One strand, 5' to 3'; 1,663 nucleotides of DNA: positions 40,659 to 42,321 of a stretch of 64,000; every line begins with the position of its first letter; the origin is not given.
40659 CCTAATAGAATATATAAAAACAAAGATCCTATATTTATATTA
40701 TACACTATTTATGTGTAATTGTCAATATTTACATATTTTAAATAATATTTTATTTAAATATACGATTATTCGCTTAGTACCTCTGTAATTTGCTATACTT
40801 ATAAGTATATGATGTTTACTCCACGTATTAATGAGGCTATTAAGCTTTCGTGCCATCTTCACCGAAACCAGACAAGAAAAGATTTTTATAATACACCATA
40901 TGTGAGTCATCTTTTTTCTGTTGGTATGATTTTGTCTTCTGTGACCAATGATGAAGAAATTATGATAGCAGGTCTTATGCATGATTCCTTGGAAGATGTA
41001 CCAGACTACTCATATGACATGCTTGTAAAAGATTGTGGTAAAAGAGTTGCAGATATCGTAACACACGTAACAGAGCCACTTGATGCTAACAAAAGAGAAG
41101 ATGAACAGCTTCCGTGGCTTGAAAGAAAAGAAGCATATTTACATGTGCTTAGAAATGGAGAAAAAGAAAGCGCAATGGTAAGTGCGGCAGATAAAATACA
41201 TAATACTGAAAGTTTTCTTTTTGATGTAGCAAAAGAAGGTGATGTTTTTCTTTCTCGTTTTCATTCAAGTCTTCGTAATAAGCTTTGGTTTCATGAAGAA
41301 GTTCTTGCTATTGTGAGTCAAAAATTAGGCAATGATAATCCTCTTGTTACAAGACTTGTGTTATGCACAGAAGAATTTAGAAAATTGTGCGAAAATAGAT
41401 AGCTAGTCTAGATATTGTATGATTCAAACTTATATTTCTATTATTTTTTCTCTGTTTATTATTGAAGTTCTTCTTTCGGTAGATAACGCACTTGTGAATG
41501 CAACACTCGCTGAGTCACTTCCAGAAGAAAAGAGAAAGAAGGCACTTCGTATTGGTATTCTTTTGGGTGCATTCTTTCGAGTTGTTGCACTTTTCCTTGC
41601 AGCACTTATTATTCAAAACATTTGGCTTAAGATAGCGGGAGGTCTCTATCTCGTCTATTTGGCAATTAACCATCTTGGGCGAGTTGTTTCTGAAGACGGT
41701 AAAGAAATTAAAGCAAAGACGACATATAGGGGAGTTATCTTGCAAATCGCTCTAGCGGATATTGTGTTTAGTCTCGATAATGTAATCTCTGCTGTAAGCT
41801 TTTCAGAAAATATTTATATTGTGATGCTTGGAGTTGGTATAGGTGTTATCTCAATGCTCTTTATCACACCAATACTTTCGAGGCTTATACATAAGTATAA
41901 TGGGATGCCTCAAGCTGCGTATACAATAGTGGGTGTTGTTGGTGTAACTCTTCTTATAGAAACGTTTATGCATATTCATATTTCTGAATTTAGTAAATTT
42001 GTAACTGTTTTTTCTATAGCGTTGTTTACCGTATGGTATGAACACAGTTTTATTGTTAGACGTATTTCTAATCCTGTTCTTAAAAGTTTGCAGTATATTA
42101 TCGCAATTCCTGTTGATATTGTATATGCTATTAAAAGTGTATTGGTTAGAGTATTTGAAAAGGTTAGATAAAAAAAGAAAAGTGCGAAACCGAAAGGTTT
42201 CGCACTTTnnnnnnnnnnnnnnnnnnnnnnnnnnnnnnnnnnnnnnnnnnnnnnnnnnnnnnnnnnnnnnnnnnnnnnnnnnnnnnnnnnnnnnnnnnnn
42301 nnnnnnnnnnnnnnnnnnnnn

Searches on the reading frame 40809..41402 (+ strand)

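Call 10: search_protein_families(library=pfam, proteins=[window:40809-41402:+], max_evalue=0.001)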
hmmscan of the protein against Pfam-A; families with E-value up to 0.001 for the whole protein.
window:40809-41402:+ (197 aa): 2 families
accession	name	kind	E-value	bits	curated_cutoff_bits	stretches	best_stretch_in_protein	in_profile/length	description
PF13328.12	HD_4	-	1.5e-12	48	27.2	1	11-135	2-126/156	HD domain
PF01966.28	HD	-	0.00031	21.4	22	1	32-132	2-115/116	HD domain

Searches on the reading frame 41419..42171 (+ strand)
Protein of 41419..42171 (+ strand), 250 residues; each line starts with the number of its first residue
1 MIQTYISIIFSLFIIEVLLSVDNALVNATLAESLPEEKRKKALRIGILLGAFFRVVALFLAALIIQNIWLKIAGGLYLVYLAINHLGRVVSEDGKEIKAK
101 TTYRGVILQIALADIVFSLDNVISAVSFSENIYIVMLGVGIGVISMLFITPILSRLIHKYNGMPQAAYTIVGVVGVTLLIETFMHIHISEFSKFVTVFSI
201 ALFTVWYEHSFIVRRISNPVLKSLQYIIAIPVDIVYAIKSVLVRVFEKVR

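Call 10: search_protein_families(library=pfam, proteins=[window:41419-42171:+], max_evalue=0.001)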
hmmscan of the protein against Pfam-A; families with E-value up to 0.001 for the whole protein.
window:41419-42171:+ (250 aa): 3 families
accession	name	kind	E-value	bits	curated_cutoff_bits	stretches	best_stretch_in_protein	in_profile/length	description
PF03741.22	TerC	-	6.8e-42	143.6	27.8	1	10-181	1-177/178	Integral membrane protein TerC family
PF04332.21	DUF475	-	1.3e-07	32.2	27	0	71-191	144-269/293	Protein of unknown function (DUF475)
PF07690.21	MFS_1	-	0.00027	20.4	33.4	1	5-205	86-283/347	Major Facilitator Superfamily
